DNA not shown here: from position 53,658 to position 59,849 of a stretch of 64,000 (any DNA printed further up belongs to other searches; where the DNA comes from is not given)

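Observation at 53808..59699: Orphan giant TpsA/FHA-like exoprotein with an integrin-like FG-GAP propeller and a polymorphic-looking C-terminus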

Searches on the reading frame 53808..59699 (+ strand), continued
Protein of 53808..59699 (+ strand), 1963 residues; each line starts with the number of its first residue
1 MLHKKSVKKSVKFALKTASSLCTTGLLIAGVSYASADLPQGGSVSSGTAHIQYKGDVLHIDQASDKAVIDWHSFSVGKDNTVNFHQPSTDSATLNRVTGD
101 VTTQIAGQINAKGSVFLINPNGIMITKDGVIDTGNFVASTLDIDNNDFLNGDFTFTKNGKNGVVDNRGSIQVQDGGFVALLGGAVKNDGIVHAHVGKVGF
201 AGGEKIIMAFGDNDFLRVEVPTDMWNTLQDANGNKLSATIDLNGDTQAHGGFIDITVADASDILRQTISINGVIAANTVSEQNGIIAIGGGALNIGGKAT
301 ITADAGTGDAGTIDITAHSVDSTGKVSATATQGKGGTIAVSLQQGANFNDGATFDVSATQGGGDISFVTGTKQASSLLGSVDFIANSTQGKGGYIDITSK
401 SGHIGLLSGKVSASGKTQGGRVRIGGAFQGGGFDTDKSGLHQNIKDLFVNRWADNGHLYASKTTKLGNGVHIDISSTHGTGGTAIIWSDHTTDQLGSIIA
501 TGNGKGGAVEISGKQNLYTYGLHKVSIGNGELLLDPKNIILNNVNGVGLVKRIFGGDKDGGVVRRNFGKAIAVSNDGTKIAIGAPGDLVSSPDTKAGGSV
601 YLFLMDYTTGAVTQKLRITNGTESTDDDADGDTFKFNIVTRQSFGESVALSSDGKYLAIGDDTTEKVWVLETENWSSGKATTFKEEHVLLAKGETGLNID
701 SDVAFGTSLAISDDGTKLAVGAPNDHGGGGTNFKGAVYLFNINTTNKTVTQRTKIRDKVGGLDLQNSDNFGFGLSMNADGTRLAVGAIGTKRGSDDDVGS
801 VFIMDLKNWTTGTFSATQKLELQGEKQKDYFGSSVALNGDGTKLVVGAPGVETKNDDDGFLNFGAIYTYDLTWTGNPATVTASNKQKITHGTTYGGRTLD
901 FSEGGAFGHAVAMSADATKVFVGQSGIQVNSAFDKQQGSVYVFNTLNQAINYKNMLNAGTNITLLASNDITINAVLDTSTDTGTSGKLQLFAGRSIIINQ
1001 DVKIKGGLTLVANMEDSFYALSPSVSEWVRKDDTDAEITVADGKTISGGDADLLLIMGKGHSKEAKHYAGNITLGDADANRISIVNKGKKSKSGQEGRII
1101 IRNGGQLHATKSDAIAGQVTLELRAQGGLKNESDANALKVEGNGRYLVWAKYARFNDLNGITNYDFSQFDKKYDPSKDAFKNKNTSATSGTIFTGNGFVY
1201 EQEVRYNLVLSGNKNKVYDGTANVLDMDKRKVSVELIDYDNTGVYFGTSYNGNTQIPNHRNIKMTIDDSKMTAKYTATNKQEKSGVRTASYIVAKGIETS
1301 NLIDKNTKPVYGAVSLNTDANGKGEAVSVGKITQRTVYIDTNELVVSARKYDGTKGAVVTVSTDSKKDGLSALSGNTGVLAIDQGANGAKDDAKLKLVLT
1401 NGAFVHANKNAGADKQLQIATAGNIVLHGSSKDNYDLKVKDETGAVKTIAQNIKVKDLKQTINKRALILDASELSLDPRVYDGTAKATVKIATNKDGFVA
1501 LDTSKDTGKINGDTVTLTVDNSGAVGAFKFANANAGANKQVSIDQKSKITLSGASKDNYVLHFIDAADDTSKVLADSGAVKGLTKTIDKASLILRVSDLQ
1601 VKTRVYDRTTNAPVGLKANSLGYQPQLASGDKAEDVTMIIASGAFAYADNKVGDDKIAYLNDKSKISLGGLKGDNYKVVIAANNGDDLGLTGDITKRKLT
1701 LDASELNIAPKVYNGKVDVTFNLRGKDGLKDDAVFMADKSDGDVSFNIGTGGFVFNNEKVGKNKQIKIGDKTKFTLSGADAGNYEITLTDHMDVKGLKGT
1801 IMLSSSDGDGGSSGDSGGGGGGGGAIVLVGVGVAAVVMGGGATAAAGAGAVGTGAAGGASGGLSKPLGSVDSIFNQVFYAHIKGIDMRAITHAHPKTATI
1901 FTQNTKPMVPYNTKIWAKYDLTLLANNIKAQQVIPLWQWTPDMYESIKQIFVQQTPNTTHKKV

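Call 10: find_homologous_proteins(query=window:53808-59699:+)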
Query window:53808-59699:+ (1963 aa): 629 proteins with E <= 0.001 among 8000 candidates; the best 120 are listed.
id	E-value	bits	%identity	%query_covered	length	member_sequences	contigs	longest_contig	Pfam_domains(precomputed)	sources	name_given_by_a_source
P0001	0.0e+0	4278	100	100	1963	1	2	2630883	PF14312.13,PF05860.20,PF18657.7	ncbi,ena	-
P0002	0.0e+0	1699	47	48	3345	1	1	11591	PF14312.13,PF05860.20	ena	-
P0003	0.0e+0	1611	47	47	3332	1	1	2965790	PF14312.13,PF05860.20,PF24156.3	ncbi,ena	-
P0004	0.0e+0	1577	47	47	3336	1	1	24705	PF14312.13,PF05860.20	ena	-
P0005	0.0e+0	1566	45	48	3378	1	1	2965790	PF14312.13,PF05860.20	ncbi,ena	-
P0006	0.0e+0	1564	47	47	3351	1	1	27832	PF14312.13,PF26549.1,PF05860.20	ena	-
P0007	0.0e+0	1520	49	46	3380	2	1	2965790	PF14312.13,PF05860.20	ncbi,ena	-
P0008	0.0e+0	1497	48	48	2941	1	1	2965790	PF14312.13,PF05860.20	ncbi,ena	-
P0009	0.0e+0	1494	45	48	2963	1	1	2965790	PF14312.13,PF05860.20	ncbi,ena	-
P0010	0.0e+0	1476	48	46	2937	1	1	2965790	PF14312.13,PF05860.20,PF24156.3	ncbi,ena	-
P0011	0.0e+0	1457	47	48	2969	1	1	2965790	PF14312.13,PF05860.20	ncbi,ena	-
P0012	0.0e+0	1442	46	48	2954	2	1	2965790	PF14312.13,PF05860.20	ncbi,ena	-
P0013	0.0e+0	1369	49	72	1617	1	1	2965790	PF14312.13,PF05860.20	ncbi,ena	-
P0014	0.0e+0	1365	45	84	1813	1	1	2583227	PF14312.13,PF05860.20,PF18657.7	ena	-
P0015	0.0e+0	1361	49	73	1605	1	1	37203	PF14312.13,PF05860.20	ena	-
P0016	0.0e+0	1350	50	46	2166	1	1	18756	PF10003.16,PF14312.13,PF05860.20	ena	-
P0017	0.0e+0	1347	48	46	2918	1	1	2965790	PF14312.13,PF05860.20,PF18657.7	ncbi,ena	-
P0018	0.0e+0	1331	46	48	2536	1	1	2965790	PF14312.13,PF05860.20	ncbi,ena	-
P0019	0.0e+0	1304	46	48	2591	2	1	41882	PF10003.16,PF14312.13,PF05860.20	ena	-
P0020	0.0e+0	1296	38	91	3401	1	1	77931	PF14312.13,PF05860.20,PF18657.7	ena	-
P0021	0.0e+0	1234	50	46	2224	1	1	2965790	PF14312.13,PF05860.20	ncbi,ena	-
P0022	0.0e+0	1198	47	47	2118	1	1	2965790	PF14312.13,PF05860.20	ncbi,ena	-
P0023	0.0e+0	1189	38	91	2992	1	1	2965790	PF14312.13,PF05860.20,PF18657.7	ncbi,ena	-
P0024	0.0e+0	1187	49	47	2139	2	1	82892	PF14312.13,PF05860.20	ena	-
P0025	0.0e+0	1176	48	48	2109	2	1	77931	PF14312.13,PF05860.20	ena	-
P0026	0.0e+0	1150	42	87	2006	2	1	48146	PF14312.13,PF05860.20,PF18657.7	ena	-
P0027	0.0e+0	1107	40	91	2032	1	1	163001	PF14312.13,PF05860.20,PF18657.7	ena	-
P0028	0.0e+0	1047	48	61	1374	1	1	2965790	PF14312.13,PF05860.20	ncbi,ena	-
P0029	0.0e+0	1036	47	61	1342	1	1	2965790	PF14312.13,PF05860.20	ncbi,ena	-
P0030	0.0e+0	1035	48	59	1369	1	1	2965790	PF14312.13,PF05860.20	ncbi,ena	-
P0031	0.0e+0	1030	45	61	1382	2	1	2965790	PF14312.13,PF05860.20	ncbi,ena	-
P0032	0.0e+0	1016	47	57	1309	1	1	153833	PF14312.13,PF05860.20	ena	-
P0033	0.0e+0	1015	47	59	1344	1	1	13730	PF14312.13,PF05860.20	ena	-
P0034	8.7e-297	1007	46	57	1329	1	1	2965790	PF14312.13,PF05860.20,PF24156.3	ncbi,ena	-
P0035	1.1e-296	1006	49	59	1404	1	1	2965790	PF14312.13,PF05860.20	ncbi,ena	-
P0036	1.3e-296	1006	43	59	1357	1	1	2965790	PF14312.13,PF05860.20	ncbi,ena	-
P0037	5.0e-296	1004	42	71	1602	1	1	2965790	PF14312.13,PF05860.20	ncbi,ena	-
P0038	8.4e-296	1003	39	86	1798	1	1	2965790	PF14312.13,PF05860.20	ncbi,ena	-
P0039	6.8e-295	1000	48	57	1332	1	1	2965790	PF14312.13,PF05860.20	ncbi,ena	-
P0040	6.7e-292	990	45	61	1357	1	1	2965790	PF14312.13,PF05860.20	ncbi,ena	-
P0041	1.6e-290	986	40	80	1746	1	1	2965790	PF14312.13,PF05860.20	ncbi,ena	-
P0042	2.1e-290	985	39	86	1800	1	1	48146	PF14312.13,PF05860.20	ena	-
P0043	7.1e-281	954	42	68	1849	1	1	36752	PF14312.13,PF05860.20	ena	-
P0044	6.7e-279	947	48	28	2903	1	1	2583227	PF05860.20,PF18657.7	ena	-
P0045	1.7e-273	929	40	73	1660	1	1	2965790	PF14312.13,PF05860.20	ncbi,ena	-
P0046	6.0e-266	904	45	51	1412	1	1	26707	PF14312.13,PF05860.20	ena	-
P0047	1.4e-254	867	50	27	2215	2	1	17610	PF05860.20,PF18657.7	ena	-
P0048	1.7e-253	863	40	47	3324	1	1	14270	PF14312.13,PF05860.20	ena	-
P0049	1.7e-252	860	46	59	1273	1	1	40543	PF14312.13,PF05860.20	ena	-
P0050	4.4e-235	802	49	27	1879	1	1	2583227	PF05860.20,PF18657.7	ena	-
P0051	4.3e-216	739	46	20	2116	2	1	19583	PF18657.7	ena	-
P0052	9.3e-195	668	38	47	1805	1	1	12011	PF14312.13,PF05860.20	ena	-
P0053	1.8e-112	396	33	42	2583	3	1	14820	PF14312.13,PF05860.20,PF18657.7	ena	-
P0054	2.4e-109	385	33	43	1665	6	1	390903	PF14312.13,PF05860.20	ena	-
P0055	1.8e-108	382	33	46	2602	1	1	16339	PF14312.13,PF05860.20,PF18657.7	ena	-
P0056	1.2e-102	363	33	42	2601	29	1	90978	PF14312.13,PF05860.20,PF18657.7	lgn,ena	-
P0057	5.5e-102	361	32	46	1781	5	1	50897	PF14312.13,PF05860.20,PF18657.7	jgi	-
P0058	6.1e-100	354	33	44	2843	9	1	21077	PF14312.13,PF05860.20,PF18657.7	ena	-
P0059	2.2e-99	352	34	45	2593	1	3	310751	PF14312.13,PF05860.20,PF18657.7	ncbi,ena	-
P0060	8.1e-98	347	31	47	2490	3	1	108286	PF14312.13,PF05860.20,PF18676.7,PF22582.3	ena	-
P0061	6.4e-96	341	31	46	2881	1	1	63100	PF14312.13,PF05860.20,PF18657.7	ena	-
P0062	8.6e-96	340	33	46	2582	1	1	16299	PF14312.13,PF05860.20,PF18676.7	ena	-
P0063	1.1e-93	333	29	75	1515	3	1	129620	PF14312.13,PF05860.20,PF18657.7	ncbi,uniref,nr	ncbi:YDG domain-containing protein [Hyphomonas beringensis]|uniref:two-partner secretion domain-cont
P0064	1.9e-93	332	31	45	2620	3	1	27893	PF14312.13,PF05860.20,PF18657.7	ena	-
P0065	2.5e-91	325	30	60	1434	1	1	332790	PF14312.13,PF05860.20,PF18657.7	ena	-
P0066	3.7e-88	315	31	44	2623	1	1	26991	PF14312.13,PF05860.20,PF18657.7,PF18676.7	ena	-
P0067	5.2e-88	314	31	45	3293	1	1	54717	PF14312.13,PF05860.20,PF18657.7,PF18676.7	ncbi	-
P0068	1.8e-87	313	31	62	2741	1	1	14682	PF14312.13,PF05860.20,PF20799.3,PF18676.7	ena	-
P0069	5.8e-87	311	31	62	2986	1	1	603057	PF13018.12,PF05860.20,PF18657.7,PF18676.7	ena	-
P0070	1.5e-84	303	32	46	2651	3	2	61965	PF14312.13,PF05860.20,PF18676.7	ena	-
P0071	1.9e-83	299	31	62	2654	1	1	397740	PF13018.12,PF05860.20,PF18657.7,PF18676.7,PF20777.5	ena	-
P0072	2.5e-83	299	30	46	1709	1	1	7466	PF14312.13,PF05860.20,PF18657.7,PF03178.22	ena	-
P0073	4.1e-83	298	31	43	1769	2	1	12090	PF14312.13,PF05860.20,PF18657.7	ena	-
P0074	5.2e-82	295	31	54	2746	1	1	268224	PF13018.12,PF05860.20,PF18657.7,PF18676.7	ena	-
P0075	1.2e-81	293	34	46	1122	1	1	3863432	PF14312.13,PF05860.20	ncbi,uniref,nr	ncbi:two-partner secretion domain-containing protein [Blastomonas sp. SL216]|uniref:two-partner secr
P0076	9.5e-81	290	28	89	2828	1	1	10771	PF13018.12,PF05860.20,PF18657.7,PF18676.7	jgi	-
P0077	1.1e-80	290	40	27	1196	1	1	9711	PF05860.20,PF18676.7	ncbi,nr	ncbi:MAG TPA: MBG domain-containing protein, partial [Vineibacter sp.]|nr:MBG domain-containing prot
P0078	7.3e-80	287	39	26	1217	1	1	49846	PF05860.20,PF18657.7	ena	-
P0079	4.3e-79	285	37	29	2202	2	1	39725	PF06676.17,PF19304.5,PF05860.20,PF02831.21,PF18676.7,PF17834.8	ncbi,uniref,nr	ncbi:MBG domain-containing protein [Reyranella sp. CPCC 100927]|uniref:MBG domain-containing protein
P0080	8.4e-79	284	34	29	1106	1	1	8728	PF05860.20,PF18657.7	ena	-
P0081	6.7e-78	281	30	60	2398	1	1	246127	PF14312.13,PF13018.12,PF05860.20,PF18657.7,PF18676.7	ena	-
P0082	1.3e-77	280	32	15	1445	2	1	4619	PF14312.13,PF05860.20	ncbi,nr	ncbi:MAG: filamentous hemagglutinin family N-terminal domain-containing protein [Candidatus Kentron 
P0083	2.0e-77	279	29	44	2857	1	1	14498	PF14312.13,PF05860.20,PF18676.7,PF15859.11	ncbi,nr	ncbi:MAG TPA: hypothetical protein DCM27_04535, partial [Rhodospirillaceae bacterium]|nr:hypothetica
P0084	4.1e-77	278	30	61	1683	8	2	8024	PF14312.13,PF05860.20,PF18657.7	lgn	-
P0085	1.3e-76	277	30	60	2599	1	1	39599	PF13018.12,PF05860.20,PF18657.7,PF18676.7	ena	-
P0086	6.0e-76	274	40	26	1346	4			PF12951.14,PF05860.20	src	-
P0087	1.6e-75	273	31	61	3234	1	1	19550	PF13018.12,PF05860.20,PF18657.7,PF18676.7,PF20777.5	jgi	jgi:filamentous hemagglutinin family protein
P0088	1.0e-74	270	30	59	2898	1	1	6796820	PF14312.13,PF13018.12,PF05860.20,PF18657.7,PF18676.7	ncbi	ncbi:YDG domain-containing protein [Duganella sp. PWIR1]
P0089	2.4e-74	269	35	28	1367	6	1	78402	PF07691.18,PF05860.20,PF18657.7,PF10528.15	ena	-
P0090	6.0e-74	268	32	15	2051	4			PF14312.13,PF05860.20,PF18657.7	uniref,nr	uniref:Filamentous hemagglutinin family N-terminal domain-containing protein n=1 Tax=Candidatus Kent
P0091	8.3e-74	267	28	29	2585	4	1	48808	PF14312.13,PF13018.12,PF05860.20,PF18657.7,PF18676.7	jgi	jgi:filamentous hemagglutinin family protein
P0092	3.1e-73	265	39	26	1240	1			PF12951.14,PF05860.20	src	-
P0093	2.2e-72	263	29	88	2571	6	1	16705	PF14312.13,PF13018.12,PF05860.20,PF18657.7,PF18676.7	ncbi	-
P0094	2.4e-72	263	29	89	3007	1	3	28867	PF14312.13,PF13018.12,PF05860.20,PF18657.7,PF18676.7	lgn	-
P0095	2.1e-70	256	29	70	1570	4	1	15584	PF14312.13,PF05860.20,PF18657.7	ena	-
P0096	2.6e-70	256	28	78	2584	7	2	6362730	PF14312.13,PF13018.12,PF05860.20,PF18657.7,PF18676.7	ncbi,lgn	-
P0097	4.3e-70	255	30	60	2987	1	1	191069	PF14312.13,PF13018.12,PF05860.20,PF18657.7,PF18676.7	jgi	jgi:filamentous hemagglutinin family protein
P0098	2.3e-69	253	35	27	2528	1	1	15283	PF05860.20,PF18657.7,PF18676.7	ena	-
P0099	2.9e-69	252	28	89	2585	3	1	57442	PF14312.13,PF13018.12,PF05860.20,PF18657.7,PF18676.7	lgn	-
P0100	3.0e-69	252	27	90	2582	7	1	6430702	PF14312.13,PF13018.12,PF05860.20,PF18657.7,PF18676.7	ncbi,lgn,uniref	ncbi:YDG domain-containing protein [Pseudoduganella sp. S-14]|uniref:YDG domain-containing protein n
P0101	4.5e-69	252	28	45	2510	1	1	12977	PF14312.13,PF05860.20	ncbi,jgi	jgi:filamentous hemagglutinin family protein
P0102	7.7e-69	251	33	4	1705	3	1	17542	PF05860.20,PF18676.7,PF07581.18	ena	-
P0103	1.8e-68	250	30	60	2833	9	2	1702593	PF14312.13,PF13018.12,PF05860.20,PF18657.7,PF18676.7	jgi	-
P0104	1.9e-68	250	30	60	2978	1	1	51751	PF13018.12,PF05860.20,PF18657.7,PF18676.7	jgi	jgi:filamentous hemagglutinin family protein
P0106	9.0e-68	247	28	89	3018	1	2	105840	PF13018.12,PF05860.20,PF18657.7,PF18676.7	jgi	jgi:filamentous hemagglutinin family protein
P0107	4.7e-67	245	30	48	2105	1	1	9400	PF14312.13,PF05860.20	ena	-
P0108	6.2e-67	245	29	47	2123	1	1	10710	PF14312.13,PF05860.20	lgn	-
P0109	4.5e-66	242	29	45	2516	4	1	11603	PF14312.13,PF05860.20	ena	-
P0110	8.9e-65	237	38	15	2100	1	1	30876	PF05860.20,PF18657.7,PF07581.18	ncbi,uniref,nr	ncbi:two-partner secretion domain-containing protein [Derxia lacustris]|uniref:two-partner secretion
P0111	9.1e-65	237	29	43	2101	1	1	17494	PF14312.13,PF05860.20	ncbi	-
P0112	4.3e-64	235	30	48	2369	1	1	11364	PF14312.13,PF05860.20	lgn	-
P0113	7.6e-64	234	30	57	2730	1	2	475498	PF14312.13,PF18886.7,PF05860.20,PF18676.7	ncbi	ncbi:MAG: filamentous hemagglutinin N-terminal domain-containing protein [Cellvibrionaceae bacterium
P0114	2.6e-63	233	42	19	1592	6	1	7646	PF05860.20,PF07581.18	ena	-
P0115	3.5e-63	232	34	27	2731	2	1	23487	PF05860.20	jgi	jgi:filamentous hemagglutinin family protein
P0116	1.4e-62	230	31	12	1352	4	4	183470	PF05860.20,PF18676.7,PF18888.6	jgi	-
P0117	1.8e-62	230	29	47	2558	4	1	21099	PF14312.13,PF05860.20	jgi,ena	jgi:filamentous hemagglutinin family protein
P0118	3.1e-62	229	50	13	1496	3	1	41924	PF05860.20,PF18657.7,PF07581.18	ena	-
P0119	5.5e-62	228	43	17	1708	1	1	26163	PF05860.20,PF18676.7,PF07581.18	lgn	-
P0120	6.6e-62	228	30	54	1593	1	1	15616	PF14312.13,PF05860.20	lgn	-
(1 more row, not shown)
